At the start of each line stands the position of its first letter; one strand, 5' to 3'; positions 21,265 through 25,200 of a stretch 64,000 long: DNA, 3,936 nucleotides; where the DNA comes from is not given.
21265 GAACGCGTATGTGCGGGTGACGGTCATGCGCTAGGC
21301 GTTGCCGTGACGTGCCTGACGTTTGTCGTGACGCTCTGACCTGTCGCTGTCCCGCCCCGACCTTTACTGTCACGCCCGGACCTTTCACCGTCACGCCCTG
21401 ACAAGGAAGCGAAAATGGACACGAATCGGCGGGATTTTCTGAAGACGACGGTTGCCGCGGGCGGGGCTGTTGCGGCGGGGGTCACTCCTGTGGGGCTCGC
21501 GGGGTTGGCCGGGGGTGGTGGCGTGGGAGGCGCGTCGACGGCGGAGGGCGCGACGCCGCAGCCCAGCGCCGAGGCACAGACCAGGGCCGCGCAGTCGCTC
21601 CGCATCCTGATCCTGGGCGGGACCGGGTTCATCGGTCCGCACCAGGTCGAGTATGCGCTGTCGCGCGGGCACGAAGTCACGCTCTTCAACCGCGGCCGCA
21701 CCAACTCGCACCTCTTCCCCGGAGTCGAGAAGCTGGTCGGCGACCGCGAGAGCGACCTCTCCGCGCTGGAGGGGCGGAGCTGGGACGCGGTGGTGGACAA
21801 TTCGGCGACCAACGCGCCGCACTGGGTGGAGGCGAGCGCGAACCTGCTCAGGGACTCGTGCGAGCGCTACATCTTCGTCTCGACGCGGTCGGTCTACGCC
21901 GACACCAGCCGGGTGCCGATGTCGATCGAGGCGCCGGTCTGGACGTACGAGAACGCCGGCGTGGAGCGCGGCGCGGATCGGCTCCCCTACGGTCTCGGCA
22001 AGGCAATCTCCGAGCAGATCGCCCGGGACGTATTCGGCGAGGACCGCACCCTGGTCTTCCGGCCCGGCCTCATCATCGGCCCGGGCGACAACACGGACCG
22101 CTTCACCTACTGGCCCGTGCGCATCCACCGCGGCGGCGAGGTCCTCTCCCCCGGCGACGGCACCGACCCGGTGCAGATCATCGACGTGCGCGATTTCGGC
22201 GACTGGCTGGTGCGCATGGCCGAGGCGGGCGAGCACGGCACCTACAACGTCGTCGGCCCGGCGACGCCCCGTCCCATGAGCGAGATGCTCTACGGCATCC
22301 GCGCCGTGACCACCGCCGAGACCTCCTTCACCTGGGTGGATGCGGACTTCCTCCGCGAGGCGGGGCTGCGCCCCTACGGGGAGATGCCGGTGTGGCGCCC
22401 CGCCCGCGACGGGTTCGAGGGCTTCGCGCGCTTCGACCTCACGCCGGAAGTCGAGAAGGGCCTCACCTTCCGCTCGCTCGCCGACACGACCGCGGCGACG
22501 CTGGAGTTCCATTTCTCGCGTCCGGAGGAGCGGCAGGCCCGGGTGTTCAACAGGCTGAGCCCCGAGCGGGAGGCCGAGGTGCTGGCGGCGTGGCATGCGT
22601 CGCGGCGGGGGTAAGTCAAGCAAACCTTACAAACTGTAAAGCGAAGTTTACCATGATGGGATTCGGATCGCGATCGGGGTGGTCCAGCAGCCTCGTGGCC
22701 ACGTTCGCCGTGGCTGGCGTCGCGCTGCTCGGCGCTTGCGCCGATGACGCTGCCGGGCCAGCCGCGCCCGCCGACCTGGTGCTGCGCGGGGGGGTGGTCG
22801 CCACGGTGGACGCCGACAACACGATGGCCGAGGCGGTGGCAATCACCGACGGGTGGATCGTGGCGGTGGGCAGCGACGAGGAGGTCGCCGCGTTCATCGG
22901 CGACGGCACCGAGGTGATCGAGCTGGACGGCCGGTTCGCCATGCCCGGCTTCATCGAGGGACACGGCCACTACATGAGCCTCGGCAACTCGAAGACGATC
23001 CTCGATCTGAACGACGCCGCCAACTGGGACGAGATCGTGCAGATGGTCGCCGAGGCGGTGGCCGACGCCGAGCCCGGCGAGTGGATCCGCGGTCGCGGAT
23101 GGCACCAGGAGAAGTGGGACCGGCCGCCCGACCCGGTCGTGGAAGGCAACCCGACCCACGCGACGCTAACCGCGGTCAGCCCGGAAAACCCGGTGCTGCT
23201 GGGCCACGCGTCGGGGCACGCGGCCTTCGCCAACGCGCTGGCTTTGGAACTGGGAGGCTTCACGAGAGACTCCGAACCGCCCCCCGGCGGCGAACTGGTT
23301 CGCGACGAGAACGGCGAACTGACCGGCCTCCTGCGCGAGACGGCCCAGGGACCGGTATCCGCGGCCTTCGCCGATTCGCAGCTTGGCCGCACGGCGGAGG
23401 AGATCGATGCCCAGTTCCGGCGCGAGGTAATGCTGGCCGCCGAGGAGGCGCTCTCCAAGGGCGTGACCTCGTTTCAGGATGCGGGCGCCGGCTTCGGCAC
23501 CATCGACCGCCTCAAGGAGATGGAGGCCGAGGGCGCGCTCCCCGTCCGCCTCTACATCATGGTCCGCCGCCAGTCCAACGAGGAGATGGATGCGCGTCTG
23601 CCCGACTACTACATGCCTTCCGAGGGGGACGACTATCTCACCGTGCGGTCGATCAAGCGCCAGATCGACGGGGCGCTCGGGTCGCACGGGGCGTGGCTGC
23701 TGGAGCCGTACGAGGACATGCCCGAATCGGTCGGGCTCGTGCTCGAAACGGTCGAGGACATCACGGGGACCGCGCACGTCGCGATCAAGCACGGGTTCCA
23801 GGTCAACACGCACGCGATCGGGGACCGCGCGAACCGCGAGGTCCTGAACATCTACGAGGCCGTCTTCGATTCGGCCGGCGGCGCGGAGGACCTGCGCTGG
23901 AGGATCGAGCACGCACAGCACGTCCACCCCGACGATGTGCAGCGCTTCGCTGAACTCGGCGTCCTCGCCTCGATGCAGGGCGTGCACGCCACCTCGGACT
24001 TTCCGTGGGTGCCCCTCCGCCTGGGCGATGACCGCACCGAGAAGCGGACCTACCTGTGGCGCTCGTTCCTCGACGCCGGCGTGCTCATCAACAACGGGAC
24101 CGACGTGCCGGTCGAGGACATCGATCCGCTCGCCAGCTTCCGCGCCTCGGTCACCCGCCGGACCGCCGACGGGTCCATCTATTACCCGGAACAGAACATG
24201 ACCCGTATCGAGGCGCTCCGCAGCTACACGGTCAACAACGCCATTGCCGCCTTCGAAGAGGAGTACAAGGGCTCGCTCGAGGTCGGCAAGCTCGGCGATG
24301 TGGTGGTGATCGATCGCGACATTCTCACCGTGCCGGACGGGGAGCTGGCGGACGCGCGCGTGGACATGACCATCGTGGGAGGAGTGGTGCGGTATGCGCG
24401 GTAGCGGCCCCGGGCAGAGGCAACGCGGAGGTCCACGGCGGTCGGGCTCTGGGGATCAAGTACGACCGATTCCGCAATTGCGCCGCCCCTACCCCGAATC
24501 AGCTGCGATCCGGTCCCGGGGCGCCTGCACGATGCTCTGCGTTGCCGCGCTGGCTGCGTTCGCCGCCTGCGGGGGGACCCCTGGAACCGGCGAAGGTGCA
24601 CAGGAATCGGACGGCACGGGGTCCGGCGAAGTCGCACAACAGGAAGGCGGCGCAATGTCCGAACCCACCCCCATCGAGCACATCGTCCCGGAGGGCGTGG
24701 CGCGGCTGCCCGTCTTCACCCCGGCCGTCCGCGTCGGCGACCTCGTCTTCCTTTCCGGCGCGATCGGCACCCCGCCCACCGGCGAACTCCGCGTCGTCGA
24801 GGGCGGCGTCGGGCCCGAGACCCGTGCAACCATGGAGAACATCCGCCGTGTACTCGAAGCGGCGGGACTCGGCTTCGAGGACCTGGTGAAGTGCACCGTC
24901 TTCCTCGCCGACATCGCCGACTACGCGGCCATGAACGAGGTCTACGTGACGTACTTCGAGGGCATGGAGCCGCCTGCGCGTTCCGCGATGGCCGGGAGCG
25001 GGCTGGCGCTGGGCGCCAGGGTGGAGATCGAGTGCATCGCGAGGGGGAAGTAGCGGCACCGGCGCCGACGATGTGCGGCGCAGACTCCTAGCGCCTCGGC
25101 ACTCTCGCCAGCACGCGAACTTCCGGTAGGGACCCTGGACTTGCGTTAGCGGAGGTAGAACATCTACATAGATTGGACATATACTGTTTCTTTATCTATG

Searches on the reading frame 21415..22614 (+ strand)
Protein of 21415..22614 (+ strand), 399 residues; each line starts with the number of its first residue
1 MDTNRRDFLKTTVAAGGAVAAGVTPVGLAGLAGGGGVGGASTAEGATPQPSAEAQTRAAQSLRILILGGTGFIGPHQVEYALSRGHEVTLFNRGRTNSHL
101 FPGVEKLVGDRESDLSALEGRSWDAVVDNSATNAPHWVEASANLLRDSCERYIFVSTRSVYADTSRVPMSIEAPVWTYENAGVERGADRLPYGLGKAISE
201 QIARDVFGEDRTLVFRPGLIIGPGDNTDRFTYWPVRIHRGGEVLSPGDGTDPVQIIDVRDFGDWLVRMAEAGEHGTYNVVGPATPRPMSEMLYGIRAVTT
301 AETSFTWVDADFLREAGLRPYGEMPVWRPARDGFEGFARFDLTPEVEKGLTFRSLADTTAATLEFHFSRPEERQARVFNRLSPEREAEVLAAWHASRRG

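Call 17: search_protein_families(library=pfam, proteins=[window:21415-22611:+], max_evalue=0.001)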
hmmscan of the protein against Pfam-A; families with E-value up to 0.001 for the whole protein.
window:21415-22611:+ (399 aa): 4 families
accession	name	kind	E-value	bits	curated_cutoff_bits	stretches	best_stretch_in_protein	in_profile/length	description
PF01370.27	Epimerase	-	4.3e-19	69.3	20.9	1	64-279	1-239/240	NAD dependent epimerase/dehydratase family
PF16363.11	GDP_Man_Dehyd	-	2.9e-06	27.4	27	0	65-107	1-42/332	GDP-mannose 4,6 dehydratase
PF10518.14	TAT_signal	-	6.9e-05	23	22.7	1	3-22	2-21/21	TAT (twin-arginine translocation) pathway signal sequence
PF07993.18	NAD_binding_4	-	0.00055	19.6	20.1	0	150-228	130-210/258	Male sterility protein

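Call 22: find_encoding_contigs(protein=window:21415-22614:+, flank=10000, max_places=3)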
Protein window:21415-22614:+ (399 aa): no gene with exactly this product is on record in the collection.

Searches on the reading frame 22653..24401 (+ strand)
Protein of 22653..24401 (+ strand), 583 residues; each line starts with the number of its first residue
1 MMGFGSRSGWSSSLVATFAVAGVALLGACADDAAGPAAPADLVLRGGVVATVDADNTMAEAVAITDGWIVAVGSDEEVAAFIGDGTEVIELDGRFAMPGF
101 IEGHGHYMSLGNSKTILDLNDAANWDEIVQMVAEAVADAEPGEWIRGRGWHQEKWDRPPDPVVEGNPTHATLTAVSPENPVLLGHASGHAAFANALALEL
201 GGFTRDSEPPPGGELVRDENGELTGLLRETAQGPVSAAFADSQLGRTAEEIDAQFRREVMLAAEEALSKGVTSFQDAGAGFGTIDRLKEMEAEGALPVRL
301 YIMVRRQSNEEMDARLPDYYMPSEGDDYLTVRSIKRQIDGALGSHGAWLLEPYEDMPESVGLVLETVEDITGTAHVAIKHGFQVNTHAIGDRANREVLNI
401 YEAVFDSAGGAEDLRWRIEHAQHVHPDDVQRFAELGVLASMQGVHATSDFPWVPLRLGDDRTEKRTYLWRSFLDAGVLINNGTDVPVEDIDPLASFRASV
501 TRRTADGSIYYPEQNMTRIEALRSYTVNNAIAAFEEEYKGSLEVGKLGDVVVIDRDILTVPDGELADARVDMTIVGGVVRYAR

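Call 17: search_protein_families(library=pfam, proteins=[window:22653-24401:+], max_evalue=0.001)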
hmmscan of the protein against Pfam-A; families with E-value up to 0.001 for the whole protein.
window:22653-24401:+ (583 aa): 2 families
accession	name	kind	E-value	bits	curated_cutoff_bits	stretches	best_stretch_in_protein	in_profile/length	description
PF07969.17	Amidohydro_3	-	1.4e-95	322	29.7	1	87-581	1-472/472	Amidohydrolase family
PF01979.26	Amidohydro_1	-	1.4e-18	67.7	25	1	260-579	39-344/345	Amidohydrolase family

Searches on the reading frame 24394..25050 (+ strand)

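Call 35: search_protein_families(library=pfam, proteins=[window:24394-25050:+], max_evalue=0.0001)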
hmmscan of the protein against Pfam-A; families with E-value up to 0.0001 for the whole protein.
window:24394-25050:+ (219 aa): 1 family
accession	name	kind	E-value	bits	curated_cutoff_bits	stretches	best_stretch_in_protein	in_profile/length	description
PF01042.26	Ribonuc_L-PSP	-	5.3e-29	101.1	27.3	1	108-217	11-120/121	Endoribonuclease L-PSP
